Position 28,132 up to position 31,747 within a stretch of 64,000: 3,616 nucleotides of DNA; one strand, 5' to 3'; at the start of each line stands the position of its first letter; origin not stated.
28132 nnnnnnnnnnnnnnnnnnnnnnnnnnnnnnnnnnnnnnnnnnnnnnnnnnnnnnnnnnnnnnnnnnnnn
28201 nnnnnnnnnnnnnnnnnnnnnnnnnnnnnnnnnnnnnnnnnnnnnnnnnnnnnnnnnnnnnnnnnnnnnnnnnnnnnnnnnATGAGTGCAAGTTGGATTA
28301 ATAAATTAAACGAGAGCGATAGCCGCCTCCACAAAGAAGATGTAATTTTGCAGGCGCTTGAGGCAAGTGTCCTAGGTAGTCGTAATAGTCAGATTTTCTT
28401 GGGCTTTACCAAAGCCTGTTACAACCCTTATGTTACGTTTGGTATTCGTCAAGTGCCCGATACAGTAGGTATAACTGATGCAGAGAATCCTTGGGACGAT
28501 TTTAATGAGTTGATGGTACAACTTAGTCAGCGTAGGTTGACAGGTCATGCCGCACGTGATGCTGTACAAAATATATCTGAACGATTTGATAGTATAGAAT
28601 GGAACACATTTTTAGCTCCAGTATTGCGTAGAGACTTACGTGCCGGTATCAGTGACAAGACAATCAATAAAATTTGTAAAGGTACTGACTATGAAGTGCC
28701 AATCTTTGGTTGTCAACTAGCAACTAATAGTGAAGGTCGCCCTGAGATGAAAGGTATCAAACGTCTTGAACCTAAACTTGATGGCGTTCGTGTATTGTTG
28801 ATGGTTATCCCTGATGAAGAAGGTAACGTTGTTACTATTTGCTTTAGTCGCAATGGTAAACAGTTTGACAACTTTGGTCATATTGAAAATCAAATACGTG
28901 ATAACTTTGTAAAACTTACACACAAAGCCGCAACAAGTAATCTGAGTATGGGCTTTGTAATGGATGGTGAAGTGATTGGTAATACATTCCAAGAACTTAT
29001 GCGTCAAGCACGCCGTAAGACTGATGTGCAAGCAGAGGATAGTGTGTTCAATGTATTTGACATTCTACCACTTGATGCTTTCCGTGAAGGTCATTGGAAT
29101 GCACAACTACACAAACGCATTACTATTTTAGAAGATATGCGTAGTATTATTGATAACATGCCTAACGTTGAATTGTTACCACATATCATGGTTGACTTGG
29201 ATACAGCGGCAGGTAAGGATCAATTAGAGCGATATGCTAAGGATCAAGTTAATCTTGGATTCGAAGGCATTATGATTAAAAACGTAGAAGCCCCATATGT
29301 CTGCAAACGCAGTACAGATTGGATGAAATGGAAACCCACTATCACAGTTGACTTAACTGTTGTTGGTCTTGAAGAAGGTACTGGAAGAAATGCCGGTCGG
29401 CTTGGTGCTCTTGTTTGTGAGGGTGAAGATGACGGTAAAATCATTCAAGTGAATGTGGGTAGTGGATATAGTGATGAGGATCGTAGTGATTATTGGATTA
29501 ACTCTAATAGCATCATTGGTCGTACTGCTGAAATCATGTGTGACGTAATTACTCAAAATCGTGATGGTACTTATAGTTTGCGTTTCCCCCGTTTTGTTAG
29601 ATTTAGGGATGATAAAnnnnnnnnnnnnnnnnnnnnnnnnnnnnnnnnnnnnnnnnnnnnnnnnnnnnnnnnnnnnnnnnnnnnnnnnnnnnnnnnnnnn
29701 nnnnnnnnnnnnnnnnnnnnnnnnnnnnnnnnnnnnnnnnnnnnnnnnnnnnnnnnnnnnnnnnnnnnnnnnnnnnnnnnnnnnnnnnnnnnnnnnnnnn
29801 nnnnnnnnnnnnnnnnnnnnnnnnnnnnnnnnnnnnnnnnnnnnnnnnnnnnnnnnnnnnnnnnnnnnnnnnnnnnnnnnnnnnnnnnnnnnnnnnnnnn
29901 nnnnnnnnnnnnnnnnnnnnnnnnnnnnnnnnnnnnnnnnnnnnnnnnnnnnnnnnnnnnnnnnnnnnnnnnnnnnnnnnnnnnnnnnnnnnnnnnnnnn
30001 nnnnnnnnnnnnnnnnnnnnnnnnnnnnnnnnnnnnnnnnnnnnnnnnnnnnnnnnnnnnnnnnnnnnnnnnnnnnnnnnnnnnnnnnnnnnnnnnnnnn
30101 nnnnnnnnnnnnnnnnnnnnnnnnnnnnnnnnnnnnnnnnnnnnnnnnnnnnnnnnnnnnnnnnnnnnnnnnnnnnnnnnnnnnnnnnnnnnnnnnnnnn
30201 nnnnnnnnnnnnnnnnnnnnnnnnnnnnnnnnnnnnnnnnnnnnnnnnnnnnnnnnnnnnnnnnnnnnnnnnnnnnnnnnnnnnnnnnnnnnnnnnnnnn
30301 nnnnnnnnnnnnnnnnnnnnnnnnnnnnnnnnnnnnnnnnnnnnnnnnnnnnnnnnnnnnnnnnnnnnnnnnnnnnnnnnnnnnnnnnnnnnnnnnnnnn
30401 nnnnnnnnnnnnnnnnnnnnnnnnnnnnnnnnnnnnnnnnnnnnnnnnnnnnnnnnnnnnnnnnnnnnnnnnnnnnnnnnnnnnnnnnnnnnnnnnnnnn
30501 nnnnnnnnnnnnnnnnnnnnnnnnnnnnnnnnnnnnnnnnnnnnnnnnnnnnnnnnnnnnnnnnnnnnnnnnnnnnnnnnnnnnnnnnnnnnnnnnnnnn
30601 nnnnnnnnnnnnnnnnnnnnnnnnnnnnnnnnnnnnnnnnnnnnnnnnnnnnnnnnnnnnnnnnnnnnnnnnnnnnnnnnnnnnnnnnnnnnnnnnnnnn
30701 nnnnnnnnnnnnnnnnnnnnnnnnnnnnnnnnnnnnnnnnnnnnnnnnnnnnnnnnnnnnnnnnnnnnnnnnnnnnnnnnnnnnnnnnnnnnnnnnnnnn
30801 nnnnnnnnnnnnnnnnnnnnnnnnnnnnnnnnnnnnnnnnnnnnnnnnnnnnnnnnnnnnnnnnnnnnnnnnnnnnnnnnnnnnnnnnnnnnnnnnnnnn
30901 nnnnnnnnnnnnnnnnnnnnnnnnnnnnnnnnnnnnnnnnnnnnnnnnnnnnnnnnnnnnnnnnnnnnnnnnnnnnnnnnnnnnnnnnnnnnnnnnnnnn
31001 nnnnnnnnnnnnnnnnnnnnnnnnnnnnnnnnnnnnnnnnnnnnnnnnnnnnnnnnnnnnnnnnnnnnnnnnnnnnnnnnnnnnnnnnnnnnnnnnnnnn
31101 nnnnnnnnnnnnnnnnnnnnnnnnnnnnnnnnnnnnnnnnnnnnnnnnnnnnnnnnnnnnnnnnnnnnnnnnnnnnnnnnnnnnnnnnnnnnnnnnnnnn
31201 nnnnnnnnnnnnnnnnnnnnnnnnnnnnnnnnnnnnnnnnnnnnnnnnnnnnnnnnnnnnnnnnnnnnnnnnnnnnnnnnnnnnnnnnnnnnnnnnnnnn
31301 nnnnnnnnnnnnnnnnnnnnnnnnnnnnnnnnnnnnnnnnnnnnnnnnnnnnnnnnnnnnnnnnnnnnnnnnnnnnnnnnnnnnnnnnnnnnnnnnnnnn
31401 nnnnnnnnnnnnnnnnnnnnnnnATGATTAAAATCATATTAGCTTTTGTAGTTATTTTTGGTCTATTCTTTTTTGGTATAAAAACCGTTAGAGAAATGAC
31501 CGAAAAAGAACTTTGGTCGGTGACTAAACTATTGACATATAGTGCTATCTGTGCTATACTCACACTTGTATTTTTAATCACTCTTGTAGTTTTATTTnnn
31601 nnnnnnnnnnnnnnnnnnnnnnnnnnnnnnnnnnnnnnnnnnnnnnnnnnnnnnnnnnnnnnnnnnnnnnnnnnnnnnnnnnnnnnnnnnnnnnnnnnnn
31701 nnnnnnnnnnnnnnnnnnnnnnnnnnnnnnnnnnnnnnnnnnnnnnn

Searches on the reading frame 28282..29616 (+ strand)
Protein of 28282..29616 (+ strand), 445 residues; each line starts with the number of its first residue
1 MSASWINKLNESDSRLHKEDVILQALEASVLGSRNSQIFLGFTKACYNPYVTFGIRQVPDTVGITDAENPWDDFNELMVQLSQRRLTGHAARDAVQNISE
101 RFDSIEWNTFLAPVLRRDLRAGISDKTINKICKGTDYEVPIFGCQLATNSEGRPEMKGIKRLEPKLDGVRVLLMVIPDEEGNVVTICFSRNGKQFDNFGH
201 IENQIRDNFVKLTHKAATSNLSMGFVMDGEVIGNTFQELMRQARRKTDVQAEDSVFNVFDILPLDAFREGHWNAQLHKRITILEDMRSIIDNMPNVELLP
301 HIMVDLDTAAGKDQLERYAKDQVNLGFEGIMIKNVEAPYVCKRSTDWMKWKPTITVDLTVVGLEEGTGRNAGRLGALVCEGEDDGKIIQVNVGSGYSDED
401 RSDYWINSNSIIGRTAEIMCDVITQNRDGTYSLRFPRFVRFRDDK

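Call 11: search_protein_families(library=phrogs, proteins=[window:28282-29616:+], max_evalue=0.00001)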
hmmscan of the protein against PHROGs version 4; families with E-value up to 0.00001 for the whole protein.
window:28282-29616:+ (445 aa): 2 families
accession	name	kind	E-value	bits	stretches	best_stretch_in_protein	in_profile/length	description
phrog_114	-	DNA, RNA and nucleotide metabolism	4.1e-89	300.8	1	42-445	122-501/634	ATP-dependent DNA ligase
phrog_30362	-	DNA, RNA and nucleotide metabolism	1.4e-06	29.4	1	320-443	9-135/144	DNA ligase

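Call 12: search_protein_families(library=pfam, proteins=[window:28282-29616:+], max_evalue=0.00001)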
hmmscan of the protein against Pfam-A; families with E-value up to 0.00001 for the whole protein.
window:28282-29616:+ (445 aa): 2 families
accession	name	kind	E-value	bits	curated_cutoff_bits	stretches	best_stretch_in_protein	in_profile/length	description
PF01068.26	DNA_ligase_A_M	-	4.8e-16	59.5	26.2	1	161-351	23-204/204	ATP dependent DNA ligase domain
PF14743.12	DNA_ligase_OB_2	-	2.2e-09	37.6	28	1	365-442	1-66/66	DNA ligase OB-like domain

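Call 15: search_dna_similar(query=window:28282-29616:+, collection=phages, mode=protein, max_rows=25)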
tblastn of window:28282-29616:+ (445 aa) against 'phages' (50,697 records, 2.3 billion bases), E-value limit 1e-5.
Records with a match: 2200; places in all: 2200; records where one place covers at least 80% of the query: 1648.
Best place of each record, by identity: <60% 2200.
By first word of the organism name: Escherichia 672; Salmonella 194; Pseudomonas 178; Klebsiella 165; Vibrio 144; Shigella 86; Aeromonas 72; Acinetobacter 70; Bacillus 68; Campylobacter 53; and 65 more.
By host as written in the record: Escherichia coli 282; - 273; Pseudomonas aeruginosa 44; Escherichia coli O157:H7 38; Klebsiella pneumoniae 35; Salmonella enterica 30; Escherichia coli B 28; Vibrio cholerae 26; and 583 more.
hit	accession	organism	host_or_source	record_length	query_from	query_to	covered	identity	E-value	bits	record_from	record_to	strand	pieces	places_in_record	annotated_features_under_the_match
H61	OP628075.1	Lysinibacillus phage vB_LfM_LysYB1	Lysinibacillus fusiformis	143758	30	445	93%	34.1%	7e-59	214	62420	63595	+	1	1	DNA ligase (ATP) activity protein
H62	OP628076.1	Lysinibacillus phage vB_LfM_LysYB2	Lysinibacillus fusiformis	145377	30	445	93%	34.1%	7e-59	214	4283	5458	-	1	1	DNA ligase (ATP) activity protein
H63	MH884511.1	Exiguobacterium phage vB_EalM-132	Exiguobacterium alkaliphilum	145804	6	445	99%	32.0%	2e-49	186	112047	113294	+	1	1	DNA ligase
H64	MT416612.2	Bacillus phage YungSlug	Bacillus thuringiensis kurstaki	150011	5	445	99%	31.2%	4e-46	177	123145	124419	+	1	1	ATP dependent DNA ligase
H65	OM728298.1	Bacillus phage vB_BsuM-Goe16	Bacillus subtilis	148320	6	445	99%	31.0%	2e-50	189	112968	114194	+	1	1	lig: DNA ligase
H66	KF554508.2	Bacillus phage CP-51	Bacillus cereus HER1399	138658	12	445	98%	31.2%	3e-41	162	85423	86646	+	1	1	putative ligase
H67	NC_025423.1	Bacillus phage CP-51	Bacillus cereus HER1399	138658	12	445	98%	31.2%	3e-41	162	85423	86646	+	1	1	putative ligase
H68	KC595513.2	Bacillus phage Shanette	Bacillus cereus BGSC 6E1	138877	12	445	98%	31.2%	2e-40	160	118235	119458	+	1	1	ATP dependent DNA ligase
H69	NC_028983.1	Bacillus phage Shanette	Bacillus cereus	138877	12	445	98%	31.2%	2e-40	160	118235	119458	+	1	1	ATP dependent DNA ligase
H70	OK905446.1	Vibrio phage VS1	Vibrio splendidus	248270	6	445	99%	30.7%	8e-33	137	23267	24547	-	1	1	record has no annotation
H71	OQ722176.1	Vibrio phage vB_VspM_VS2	Vibrio splendidus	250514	6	445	99%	30.7%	9e-33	137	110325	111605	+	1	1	record has no annotation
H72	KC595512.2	Bacillus phage JL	Bacillus cereus BGSC 6E1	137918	12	445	98%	30.9%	6e-40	159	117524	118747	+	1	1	ATP dependent DNA ligase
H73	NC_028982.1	Bacillus phage JL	Bacillus cereus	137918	12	445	98%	30.9%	6e-40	159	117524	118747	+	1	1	ATP dependent DNA ligase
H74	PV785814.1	Vibrio phage QD01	Vibrio natriegens Vmax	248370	6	445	99%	30.5%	2e-32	136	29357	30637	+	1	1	DNA ligase | hypothetical protein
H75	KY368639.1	Bacillus phage vB_BsuM-Goe2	Bacillus subtilis Goe2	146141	46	445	90%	33.5%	3e-52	194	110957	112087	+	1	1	ATP-dependent DNA ligase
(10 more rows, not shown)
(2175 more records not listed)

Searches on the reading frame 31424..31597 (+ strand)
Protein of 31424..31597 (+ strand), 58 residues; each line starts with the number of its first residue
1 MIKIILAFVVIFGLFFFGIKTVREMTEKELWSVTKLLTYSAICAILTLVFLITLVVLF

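Call 77: search_protein_families(library=pfam, alignment_id=A3, max_evalue=0.0001)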
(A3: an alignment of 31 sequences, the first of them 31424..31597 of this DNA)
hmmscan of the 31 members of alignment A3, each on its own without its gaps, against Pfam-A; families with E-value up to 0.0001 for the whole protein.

A. member 1, window:31424-31597:+ (58 aa): 0 families

B. families by the number of members that match (of 31 scanned): 7 families
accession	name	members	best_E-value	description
PF02617.22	ClpS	1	5.5e-22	ATP-dependent Clp protease adaptor protein ClpS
PF00383.29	dCMP_cyt_deam_1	1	5.2e-20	Cytidine and deoxycytidylate deaminase zinc-binding region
PF00011.27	HSP20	1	1.9e-16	Hsp20/alpha crystallin family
PF14437.12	MafB19-deam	1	5.9e-13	MafB19-like deaminase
PF03819.22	MazG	1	1.5e-06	MazG nucleotide pyrophosphohydrolase domain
PF10263.15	SprT-like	1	3e-06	SprT-like family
PF14439.12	Bd3614-deam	1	7.8e-06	Bd3614-like deaminase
